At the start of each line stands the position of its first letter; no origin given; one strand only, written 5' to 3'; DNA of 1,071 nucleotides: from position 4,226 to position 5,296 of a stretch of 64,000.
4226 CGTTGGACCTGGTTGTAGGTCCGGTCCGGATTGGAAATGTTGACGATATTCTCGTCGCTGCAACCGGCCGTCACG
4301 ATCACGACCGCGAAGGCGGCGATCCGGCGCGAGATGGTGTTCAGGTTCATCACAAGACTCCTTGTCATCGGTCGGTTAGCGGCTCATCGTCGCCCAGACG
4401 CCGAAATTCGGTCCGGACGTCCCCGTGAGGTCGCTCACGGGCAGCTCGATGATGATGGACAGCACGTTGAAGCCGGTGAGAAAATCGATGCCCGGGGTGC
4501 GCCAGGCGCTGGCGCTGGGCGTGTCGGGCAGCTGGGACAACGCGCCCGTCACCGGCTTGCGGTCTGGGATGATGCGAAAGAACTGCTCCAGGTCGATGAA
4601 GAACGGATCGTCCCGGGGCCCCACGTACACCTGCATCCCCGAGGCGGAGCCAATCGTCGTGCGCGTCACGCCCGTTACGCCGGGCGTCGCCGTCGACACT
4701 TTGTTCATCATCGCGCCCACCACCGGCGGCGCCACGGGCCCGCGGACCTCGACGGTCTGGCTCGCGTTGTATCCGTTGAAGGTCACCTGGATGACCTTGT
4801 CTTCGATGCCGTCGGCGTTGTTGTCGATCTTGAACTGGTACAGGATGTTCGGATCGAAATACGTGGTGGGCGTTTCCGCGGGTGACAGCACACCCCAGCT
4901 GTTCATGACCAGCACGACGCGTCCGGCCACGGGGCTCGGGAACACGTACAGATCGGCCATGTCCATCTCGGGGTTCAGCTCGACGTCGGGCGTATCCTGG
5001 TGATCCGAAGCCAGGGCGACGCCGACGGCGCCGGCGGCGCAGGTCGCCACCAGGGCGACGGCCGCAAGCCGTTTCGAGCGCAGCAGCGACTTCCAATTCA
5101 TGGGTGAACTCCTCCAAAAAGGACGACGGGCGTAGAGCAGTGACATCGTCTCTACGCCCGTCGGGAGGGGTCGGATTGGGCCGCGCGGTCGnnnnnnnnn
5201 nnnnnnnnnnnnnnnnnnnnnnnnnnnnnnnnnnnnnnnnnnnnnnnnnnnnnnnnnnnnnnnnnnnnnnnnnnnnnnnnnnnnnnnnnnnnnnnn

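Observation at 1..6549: ECF-sigma-headed eight-gene operon: TonB-dependent receptor, DUF6702, HupE/UreJ, TPR and a split DUF4331 pair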

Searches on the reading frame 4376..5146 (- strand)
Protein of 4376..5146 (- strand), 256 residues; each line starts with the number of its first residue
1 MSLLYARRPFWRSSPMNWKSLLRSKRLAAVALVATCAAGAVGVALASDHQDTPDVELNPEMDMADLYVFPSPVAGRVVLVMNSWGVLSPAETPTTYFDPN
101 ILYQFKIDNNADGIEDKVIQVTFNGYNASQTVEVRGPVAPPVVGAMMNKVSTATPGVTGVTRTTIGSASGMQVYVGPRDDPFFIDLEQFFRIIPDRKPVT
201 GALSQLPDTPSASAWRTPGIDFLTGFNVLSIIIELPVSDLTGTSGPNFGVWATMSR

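Call 7: search_protein_families(library=pfam, proteins=[window:4376-5146:-], max_evalue=0.01)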
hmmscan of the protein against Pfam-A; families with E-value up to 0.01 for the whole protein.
window:4376-5146:- (256 aa): 1 family
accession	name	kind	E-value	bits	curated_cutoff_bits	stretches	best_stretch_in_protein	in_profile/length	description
PF14224.11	DUF4331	-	6.4e-35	121.6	27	2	132-256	127-236/421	Domain of unknown function (DUF4331)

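Call 8: search_protein_families(library=ncbifam, proteins=[window:4376-5146:-], max_evalue=0.01)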
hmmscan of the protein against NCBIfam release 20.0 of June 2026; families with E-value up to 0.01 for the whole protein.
window:4376-5146:- (256 aa): 0 families

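Call 14: search_solved_structures(query=window:4376-5146:-, max_evalue=1)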
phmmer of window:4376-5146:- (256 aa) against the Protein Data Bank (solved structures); distinct sequences matched with E-value up to 1: 0.

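Call 17: find_homologous_proteins(query=window:4376-5101:-, max_evalue=0.001)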
Query window:4376-5101:- (241 aa): 3505 proteins with E <= 0.001 among 6103 candidates; the best 120 are listed.
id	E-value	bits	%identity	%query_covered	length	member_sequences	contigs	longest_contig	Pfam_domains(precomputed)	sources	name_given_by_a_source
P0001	1.1e-146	505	93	100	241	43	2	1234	PF14224.12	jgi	-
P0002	5.0e-144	496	92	100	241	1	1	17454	PF14224.12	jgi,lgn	jgi:hypothetical protein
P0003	1.1e-141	488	90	100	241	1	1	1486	PF14224.12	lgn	-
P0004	2.4e-137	474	88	100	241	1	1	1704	PF14224.12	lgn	-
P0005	6.8e-134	463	84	100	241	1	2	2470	PF14224.12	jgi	-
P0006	7.4e-134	463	84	100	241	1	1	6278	PF14224.12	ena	-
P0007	1.1e-133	462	84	100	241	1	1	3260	PF14224.12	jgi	jgi:hypothetical protein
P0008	1.3e-133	462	84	100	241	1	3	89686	PF14224.12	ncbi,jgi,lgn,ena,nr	ncbi:MAG TPA: DUF4331 family protein [Gemmatimonadales bacterium]|jgi:hypothetical protein|nr:DUF433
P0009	1.5e-133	462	86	100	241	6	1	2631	PF14224.12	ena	-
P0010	2.6e-133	461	84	100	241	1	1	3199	PF14224.12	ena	-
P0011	3.4e-133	461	85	100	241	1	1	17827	PF14224.12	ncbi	-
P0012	3.5e-133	460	84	100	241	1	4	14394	PF14224.12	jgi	jgi:hypothetical protein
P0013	8.2e-133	459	83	100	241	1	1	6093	PF14224.12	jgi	jgi:uncharacterized protein DUF4331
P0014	1.3e-132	459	84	100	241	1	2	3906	PF14224.12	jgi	jgi:hypothetical protein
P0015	1.7e-132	458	84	100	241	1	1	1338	PF14224.12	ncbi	-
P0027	1.8e-130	452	84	100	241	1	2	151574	PF14224.12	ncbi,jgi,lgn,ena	-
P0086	4.6e-95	336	67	91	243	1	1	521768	PF14224.12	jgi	jgi:uncharacterized protein DUF4331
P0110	1.8e-93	330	64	96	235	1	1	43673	PF14224.12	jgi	jgi:Domain of unknown function (DUF4331)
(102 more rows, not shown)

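Call 18: find_encoding_contigs(protein=P0086, flank=10000, max_places=3)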
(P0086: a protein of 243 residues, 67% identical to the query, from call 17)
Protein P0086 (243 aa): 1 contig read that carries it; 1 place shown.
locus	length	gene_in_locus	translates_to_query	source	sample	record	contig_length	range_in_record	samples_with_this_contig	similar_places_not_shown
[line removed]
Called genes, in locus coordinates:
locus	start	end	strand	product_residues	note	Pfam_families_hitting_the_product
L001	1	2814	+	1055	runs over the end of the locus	PF14870:PSII_BNR (faint), PF25852:DUF6242_C (faint), PF02012:BNR (faint), PF15902:Sortilin-Vps10 (weak), PF13088:BNR_2 (faint)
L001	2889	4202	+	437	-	PF13442:Cytochrome_CBB3 (faint), PF06537:DHOR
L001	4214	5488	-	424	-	PF25917:BSH_RND, PF25973:BSH_CzcB (faint), PF25885:HH_EMRA (weak), PF25876:HH_MFP_RND, PF25954:Beta-barrel_RND_2, PF25990:Beta-barrel_YknX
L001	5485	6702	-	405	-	PF12704:MacB_PCD, PF02687:FtsX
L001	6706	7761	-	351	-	PF25174:Beta-prop_THOC3 (faint)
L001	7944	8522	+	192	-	PF04542:Sigma70_r2, PF08281:Sigma70_r4_2, PF04545:Sigma70_r4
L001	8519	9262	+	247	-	PF13490:zf-HC2, PF22618:RskA_N, PF10099:RskA_C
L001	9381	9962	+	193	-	-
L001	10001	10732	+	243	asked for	PF14224:DUF4331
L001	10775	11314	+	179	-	PF14224:DUF4331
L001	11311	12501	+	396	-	PF13428:TPR_14 (faint), PF13432:TPR_16 (faint), PF12895:ANAPC3 (faint), PF13181:TPR_8 (faint), PF14559:TPR_19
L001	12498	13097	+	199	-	PF13795:HupE_UreJ_2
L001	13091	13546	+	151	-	PF20420:DUF6702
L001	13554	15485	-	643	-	PF26549:Tricorn_N (weak), PF02897:Peptidase_S9_N, PF26549:Tricorn_N (weak), PF26550:Tricorn_2nd (weak), PF01738:DLH, PF02129:Peptidase_S15 (weak), PF20434:BD-FAE (weak), PF00326:Peptidase_S9, +6 more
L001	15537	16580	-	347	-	PF12158:DUF3592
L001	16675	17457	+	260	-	-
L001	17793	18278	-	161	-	-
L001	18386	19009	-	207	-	-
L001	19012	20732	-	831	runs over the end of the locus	PF02897:Peptidase_S9_N, PF00326:Peptidase_S9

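Call 19: find_encoding_contigs(protein=P0110, flank=10000, max_places=3)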
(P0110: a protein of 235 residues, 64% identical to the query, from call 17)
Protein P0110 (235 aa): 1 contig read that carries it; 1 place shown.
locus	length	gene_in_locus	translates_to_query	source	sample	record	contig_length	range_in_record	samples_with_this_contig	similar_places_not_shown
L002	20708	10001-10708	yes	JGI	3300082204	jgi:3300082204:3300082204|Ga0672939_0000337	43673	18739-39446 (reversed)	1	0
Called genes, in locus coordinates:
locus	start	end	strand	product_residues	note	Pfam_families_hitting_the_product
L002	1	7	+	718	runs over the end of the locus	PF11897:DUF3417, PF00343:Phosphorylase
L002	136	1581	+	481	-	PF08323:Glyco_transf_5, PF00534:Glycos_transf_1, PF13692:Glyco_trans_1_4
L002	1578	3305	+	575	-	PF03065:Glyco_hydro_57, PF09210:BE_C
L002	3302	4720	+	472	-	PF03065:Glyco_hydro_57, PF12055:DUF3536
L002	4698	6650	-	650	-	PF00456:Transketolase_N, PF02779:Transket_pyr, PF02780:Transketolase_C, PF22613:Transketolase_C_1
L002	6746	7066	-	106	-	-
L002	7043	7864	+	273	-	PF10502:Peptidase_S26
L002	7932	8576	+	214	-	PF07638:Sigma70_ECF (weak), PF04542:Sigma70_r2, PF08281:Sigma70_r4_2, PF04545:Sigma70_r4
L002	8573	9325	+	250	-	PF13490:zf-HC2, PF10099:RskA_C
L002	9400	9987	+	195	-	-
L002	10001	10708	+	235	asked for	PF14224:DUF4331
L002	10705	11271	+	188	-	PF14224:DUF4331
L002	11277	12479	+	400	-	PF13428:TPR_14 (faint), PF14559:TPR_19 (faint), PF07719:TPR_2 (faint), PF12895:ANAPC3 (weak), PF13432:TPR_16 (weak)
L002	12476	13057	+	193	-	PF13795:HupE_UreJ_2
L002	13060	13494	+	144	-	PF20420:DUF6702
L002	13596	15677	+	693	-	PF07715:Plug, PF00593:TonB_dep_Rec_b-barrel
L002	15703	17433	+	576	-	PF01011:PQQ, PF13570:Beta-prop_ACSF4 (faint), PF13360:PQQ_2, PF01011:PQQ, PF13360:PQQ_2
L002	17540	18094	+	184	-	PF06525:SoxE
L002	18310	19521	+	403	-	-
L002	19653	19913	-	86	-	PF01176:eIF-1a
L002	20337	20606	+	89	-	-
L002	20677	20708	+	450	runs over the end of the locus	PF13428:TPR_14 (faint), PF13432:TPR_16, PF14559:TPR_19 (weak), PF00515:TPR_1 (faint), PF07719:TPR_2 (faint), PF13176:TPR_7 (faint), PF13181:TPR_8 (faint), PF03783:CsgG (weak)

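Call 23: find_encoding_contigs(protein=P0027, flank=10000, max_places=2)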
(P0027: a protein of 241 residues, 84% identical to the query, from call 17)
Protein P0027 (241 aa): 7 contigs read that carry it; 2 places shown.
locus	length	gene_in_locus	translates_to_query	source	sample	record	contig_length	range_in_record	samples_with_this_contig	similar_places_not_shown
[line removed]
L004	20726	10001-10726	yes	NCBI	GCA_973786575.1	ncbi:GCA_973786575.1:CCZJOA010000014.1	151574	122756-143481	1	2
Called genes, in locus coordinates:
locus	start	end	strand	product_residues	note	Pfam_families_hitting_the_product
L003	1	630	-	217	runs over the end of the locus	-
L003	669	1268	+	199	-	PF07638:Sigma70_ECF (weak), PF04542:Sigma70_r2, PF08281:Sigma70_r4_2, PF04545:Sigma70_r4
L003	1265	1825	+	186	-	PF10099:RskA_C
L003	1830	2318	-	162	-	PF03449:GreA_GreB_N, PF01272:GreA_GreB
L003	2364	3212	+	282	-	PF01040:UbiA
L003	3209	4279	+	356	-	PF14870:PSII_BNR (weak), PF13088:BNR_2 (faint), PF02012:BNR (faint), PF15902:Sortilin-Vps10 (faint)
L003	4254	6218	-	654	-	PF00456:Transketolase_N, PF02779:Transket_pyr, PF02780:Transketolase_C, PF22613:Transketolase_C_1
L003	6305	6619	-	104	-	-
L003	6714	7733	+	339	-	PF26549:Tricorn_N, PF26550:Tricorn_2nd (faint), PF07676:PD40, PF26549:Tricorn_N, PF07676:PD40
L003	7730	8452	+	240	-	PF10502:Peptidase_S26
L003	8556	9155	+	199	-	PF04542:Sigma70_r2, PF04545:Sigma70_r4, PF08281:Sigma70_r4_2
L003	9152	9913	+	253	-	PF13490:zf-HC2, PF22618:RskA_N (weak), PF10099:RskA_C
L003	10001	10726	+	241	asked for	PF14224:DUF4331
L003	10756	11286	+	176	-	PF14224:DUF4331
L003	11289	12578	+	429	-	PF13431:TPR_17 (faint), PF07719:TPR_2 (faint), PF13176:TPR_7 (faint), PF13424:TPR_12 (faint), PF13428:TPR_14 (faint), PF12895:ANAPC3 (faint), PF13432:TPR_16 (faint), PF13371:TPR_9 (weak), +3 more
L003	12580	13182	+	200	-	PF04955:HupE_UreJ (weak), PF13795:HupE_UreJ_2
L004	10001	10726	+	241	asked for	PF14224:DUF4331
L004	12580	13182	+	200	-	PF04955:HupE_UreJ (weak), PF13795:HupE_UreJ_2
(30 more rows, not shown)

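Call 24: find_encoding_contigs(protein=P0002, flank=10000, max_places=2)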
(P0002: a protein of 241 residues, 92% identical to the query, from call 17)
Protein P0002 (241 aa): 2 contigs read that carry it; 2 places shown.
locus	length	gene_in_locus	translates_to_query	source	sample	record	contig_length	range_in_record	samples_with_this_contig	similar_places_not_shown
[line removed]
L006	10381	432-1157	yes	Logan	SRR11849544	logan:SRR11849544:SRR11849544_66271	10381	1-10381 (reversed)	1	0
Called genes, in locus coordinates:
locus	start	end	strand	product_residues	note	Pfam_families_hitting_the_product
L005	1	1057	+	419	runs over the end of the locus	PF09594:GT87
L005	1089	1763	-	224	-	-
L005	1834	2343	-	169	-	PF03449:GreA_GreB_N, PF01272:GreA_GreB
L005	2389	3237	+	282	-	PF01040:UbiA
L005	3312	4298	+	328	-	PF14870:PSII_BNR (faint), PF02012:BNR (faint), PF15902:Sortilin-Vps10 (faint)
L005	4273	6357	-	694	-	PF00456:Transketolase_N, PF02779:Transket_pyr, PF02780:Transketolase_C, PF22613:Transketolase_C_1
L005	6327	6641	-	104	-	-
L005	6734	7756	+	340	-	PF14583:Pectate_lyase22 (faint), PF26549:Tricorn_N, PF26550:Tricorn_2nd (faint), PF07676:PD40, PF26549:Tricorn_N (weak), PF07676:PD40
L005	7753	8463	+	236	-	PF10502:Peptidase_S26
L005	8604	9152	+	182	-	PF04542:Sigma70_r2, PF08281:Sigma70_r4_2, PF04545:Sigma70_r4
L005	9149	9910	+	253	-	PF13490:zf-HC2 (weak), PF22618:RskA_N (weak), PF10099:RskA_C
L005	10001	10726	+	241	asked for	PF14224:DUF4331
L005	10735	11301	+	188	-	PF14224:DUF4331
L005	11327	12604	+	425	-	PF13371:TPR_9 (faint), PF13428:TPR_14 (faint), PF13431:TPR_17 (faint), PF14559:TPR_19 (faint), PF07719:TPR_2 (faint), PF13181:TPR_8 (faint), PF13424:TPR_12 (weak), PF13432:TPR_16 (weak), +1 more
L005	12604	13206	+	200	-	PF13795:HupE_UreJ_2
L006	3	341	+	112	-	?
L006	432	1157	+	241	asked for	PF14224:DUF4331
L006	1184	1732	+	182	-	PF14224:DUF4331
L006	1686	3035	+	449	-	PF13371:TPR_9 (faint), PF13428:TPR_14 (faint), PF07719:TPR_2 (faint), PF13431:TPR_17 (faint), PF14559:TPR_19 (faint), PF00515:TPR_1 (faint), PF13424:TPR_12 (weak), PF13432:TPR_16 (weak), +1 more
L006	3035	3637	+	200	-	PF13795:HupE_UreJ_2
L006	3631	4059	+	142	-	PF20420:DUF6702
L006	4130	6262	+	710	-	PF07715:Plug, PF00593:TonB_dep_Rec_b-barrel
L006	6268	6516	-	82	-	PF01176:eIF-1a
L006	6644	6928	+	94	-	-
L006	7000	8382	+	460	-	PF14559:TPR_19, PF07719:TPR_2 (faint), PF03783:CsgG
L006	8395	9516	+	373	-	-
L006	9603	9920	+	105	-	-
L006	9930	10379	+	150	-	?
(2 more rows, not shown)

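Call 25: search_protein_representatives(protein=window:4376-5101:-)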
Query: 241 residues. Proteins with E-value up to 0.001 (for the whole library): 2262; up to 1e-10: 588; up to 1e-30: 53. The best 150 are listed.
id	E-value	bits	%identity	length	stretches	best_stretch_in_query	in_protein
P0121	8.2e-71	254.7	54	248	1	8-240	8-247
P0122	7.5e-67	241.7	58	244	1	25-241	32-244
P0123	5.9e-65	235.5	58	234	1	46-227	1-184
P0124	3.0e-59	216.8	58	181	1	3-181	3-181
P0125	4.9e-59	216.1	57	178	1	66-241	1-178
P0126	1.5e-58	214.6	61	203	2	43-157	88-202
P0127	3.6e-53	196.9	53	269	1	13-241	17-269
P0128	1.9e-52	194.6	60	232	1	12-167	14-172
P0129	4.2e-52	193.4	52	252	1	16-241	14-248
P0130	1.1e-46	175.7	45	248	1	12-240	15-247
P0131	1.2e-46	175.6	45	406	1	9-239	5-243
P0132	4.1e-44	167.3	49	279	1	10-241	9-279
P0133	2.0e-43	165.0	48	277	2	12-201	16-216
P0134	2.4e-43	164.8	64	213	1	10-138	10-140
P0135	7.5e-43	163.1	61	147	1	11-132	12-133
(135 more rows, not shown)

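Call 33: find_related_loci(query=A2, collection=genome_contigs, flank=10000)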
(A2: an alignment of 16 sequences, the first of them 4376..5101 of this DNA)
Query A2 (241 aa) in genome_contigs; peptide patterns used: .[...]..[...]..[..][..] (x = any residue, [..] = any of these).
599 stretches matched a pattern (row limit reached: there are more); 505 encode a relative of the query (tblastn E <= 1e-3); the best 80 are kept; 80 distinct loci.
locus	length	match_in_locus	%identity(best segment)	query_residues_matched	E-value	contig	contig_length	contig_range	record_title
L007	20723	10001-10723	93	1-241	6e-146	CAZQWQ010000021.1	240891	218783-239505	MAG TPA_asm: uncultured Gemmatimonadaceae bacterium isolate binchicken_co165_283 genome assembly, contig: k141_2456896,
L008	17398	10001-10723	86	1-241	4e-139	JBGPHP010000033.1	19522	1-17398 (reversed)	MAG: Gemmatimonadota bacterium isolate OBJ_0618_7090110_355 k141_3593601_length_19522_cov_18.4607, whole genome shotgun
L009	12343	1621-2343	86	1-241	4e-138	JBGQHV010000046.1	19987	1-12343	MAG: Gemmatimonadota bacterium isolate OBJ2_061818_070_64 k141_1503127_length_19987_cov_22.5375, whole genome shotgun se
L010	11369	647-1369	85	1-241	1e-136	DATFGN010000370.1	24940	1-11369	MAG TPA_asm: Gemmatimonadales bacterium isolate SMAG_U8664 k141_290690, whole genome shotgun sequence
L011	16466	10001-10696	82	10-241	2e-129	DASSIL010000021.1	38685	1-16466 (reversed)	MAG TPA_asm: Gemmatimonadales bacterium isolate SMAG_U1086 k141_391532, whole genome shotgun sequence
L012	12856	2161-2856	82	10-241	1e-128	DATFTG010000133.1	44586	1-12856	MAG TPA_asm: Gemmatimonadales bacterium isolate SMAG_U9404 k141_3905008, whole genome shotgun sequence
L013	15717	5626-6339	80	4-241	2e-128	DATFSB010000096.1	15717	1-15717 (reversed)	MAG TPA_asm: Gemmatimonadales bacterium isolate SMAG_U9373 k141_4785927, whole genome shotgun sequence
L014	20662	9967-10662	81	10-241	5e-128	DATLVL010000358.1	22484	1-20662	MAG TPA_asm: Gemmatimonadales bacterium isolate SMAG_U13191 k141_604666, whole genome shotgun sequence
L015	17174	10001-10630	85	32-241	1e-120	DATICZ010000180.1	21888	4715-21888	MAG TPA_asm: Gemmatimonadales bacterium isolate SMAG_U16330 k141_487585, whole genome shotgun sequence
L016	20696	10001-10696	81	10-241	2e-118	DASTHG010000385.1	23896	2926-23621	MAG TPA_asm: Gemmatimonadales bacterium isolate SMAG_U452 k141_809916, whole genome shotgun sequence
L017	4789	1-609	88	39-241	5e-117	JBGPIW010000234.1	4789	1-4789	MAG: Gemmatimonadota bacterium isolate OBJ_0618_7090110_324 k141_1567936_length_4789_cov_66.8214, whole genome shotgun s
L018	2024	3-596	85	44-241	4e-121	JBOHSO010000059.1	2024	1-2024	MAG: Gemmatimonadales bacterium isolate M3-S_metawrap_bin.62 k127_25217, whole genome shotgun sequence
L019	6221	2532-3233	65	10-241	1e-100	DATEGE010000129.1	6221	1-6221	MAG TPA_asm: Gemmatimonadales bacterium isolate SMAG_U8777 k141_952948, whole genome shotgun sequence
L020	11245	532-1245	63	4-241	9e-100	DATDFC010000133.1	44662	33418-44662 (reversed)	MAG TPA_asm: Gemmatimonadales bacterium isolate SMAG_U216 k141_285920, whole genome shotgun sequence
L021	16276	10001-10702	64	10-241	3e-99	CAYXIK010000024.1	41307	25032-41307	MAG TPA_asm: uncultured Gemmatimonadaceae bacterium isolate binchicken_co185_182 genome assembly, contig: NODE_1187_leng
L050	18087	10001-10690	63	12-241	1e-96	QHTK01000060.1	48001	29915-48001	MAG: Gemmatimonadetes bacterium isolate AG8 14_1009_05_30cm_scaffold_289_curated, whole genome shotgun sequence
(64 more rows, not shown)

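Call 36: find_homologous_proteins(query=A1, max_evalue=0.001)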
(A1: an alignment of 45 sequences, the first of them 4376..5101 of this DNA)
Query A1 (45 sequences) (241 aa, profile of the alignment): 3799 proteins with E <= 0.001 among 8000 candidates; the best 120 are listed.
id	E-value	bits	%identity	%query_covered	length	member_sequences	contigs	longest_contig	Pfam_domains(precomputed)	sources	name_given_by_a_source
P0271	2.2e-119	417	45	96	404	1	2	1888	PF14224.12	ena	-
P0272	1.9e-115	404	43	100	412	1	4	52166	PF14224.12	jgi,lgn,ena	jgi:hypothetical protein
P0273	4.5e-112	393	44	88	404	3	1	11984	PF14224.12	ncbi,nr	ncbi:DUF4331 domain-containing protein [Cyanobacteria bacterium FACHB-63]|nr:DUF4331 domain-containi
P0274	5.9e-112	393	41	99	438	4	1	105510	PF14224.12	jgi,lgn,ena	jgi:hypothetical protein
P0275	4.9e-109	383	40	98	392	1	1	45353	PF14224.12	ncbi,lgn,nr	ncbi:MAG: DUF4331 domain-containing protein [Oscillatoriales cyanobacterium RM2_1_1]|nr:DUF4331 doma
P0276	9.9e-96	339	65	90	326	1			PF14224.12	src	-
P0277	9.5e-91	323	38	88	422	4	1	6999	PF14224.12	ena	-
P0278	5.9e-87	310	31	91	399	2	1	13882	PF14224.12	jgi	jgi:hypothetical protein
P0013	9.8e-87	310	83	100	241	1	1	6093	PF14224.12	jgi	jgi:uncharacterized protein DUF4331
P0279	1.4e-86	309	60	99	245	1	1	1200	PF14224.12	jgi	jgi:hypothetical protein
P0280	2.4e-86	308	64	96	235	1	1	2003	PF14224.12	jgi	jgi:Domain of unknown function (DUF4331)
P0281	3.3e-86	308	57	91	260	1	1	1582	PF14224.12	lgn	-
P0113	3.8e-86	308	64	96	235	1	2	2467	PF14224.12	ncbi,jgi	jgi:Domain of unknown function (DUF4331)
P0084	4.3e-86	307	65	99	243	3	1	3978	PF14224.12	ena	-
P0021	4.6e-86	307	83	100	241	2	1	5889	PF14224.12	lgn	-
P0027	4.2e-85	304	84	100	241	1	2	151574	PF14224.12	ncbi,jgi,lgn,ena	-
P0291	6.5e-85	304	32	93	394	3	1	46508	PF14224.12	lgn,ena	-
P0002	1.8e-84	302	92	100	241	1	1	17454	PF14224.12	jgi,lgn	jgi:hypothetical protein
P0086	5.3e-84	300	67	91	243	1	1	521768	PF14224.12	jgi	jgi:uncharacterized protein DUF4331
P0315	5.6e-84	300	45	97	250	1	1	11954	PF14224.12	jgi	jgi:uncharacterized protein DUF4331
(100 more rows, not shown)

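Call 37: find_encoding_contigs(protein=P0274, flank=8000, max_places=2)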
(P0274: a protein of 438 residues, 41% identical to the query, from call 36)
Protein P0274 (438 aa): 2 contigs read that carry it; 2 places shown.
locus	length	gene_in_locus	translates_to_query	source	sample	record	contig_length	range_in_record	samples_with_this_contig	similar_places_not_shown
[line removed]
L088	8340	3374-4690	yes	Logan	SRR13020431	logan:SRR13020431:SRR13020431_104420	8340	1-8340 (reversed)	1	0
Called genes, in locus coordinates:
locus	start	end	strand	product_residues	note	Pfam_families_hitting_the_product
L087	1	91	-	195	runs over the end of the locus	PF04472:SepF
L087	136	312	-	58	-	-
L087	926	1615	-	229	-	PF01168:Ala_racemase_N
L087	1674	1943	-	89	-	PF12058:PipX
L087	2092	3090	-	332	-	PF02361:CbiQ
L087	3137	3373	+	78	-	-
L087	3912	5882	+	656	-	PF00005:ABC_tran, PF02463:SMC_N (faint), PF13175:AAA_15 (faint), PF13476:AAA_23 (faint), PF13555:AAA_29 (faint), PF12848:ABC_tran_Xtn, PF00005:ABC_tran, PF16326:ABC_tran_CTD, +5 more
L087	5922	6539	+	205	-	PF28474:DUF8412, PF13376:OmdA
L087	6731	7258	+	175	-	PF00583:Acetyltransf_1, PF13673:Acetyltransf_10, PF13508:Acetyltransf_7, PF08445:FR47 (weak)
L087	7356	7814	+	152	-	PF05305:DUF732 (weak)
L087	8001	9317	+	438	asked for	PF14224:DUF4331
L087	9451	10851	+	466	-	PF13176:TPR_7 (faint), PF13424:TPR_12 (faint), PF13428:TPR_14 (faint), PF00515:TPR_1 (faint), PF07719:TPR_2 (faint), PF12895:ANAPC3 (faint), PF25062:ARM_TT21_N (weak), PF14559:TPR_19, +2 more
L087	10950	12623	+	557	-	PF03824:NicO, PF13386:DsbD_2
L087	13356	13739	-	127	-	PF02537:CRCB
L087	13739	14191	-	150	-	PF02537:CRCB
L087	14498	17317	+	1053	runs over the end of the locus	PF18083:PutA_N, PF01619:Pro_dh, PF00171:Aldedh, PF05893:LuxC (weak)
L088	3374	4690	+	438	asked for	PF14224:DUF4331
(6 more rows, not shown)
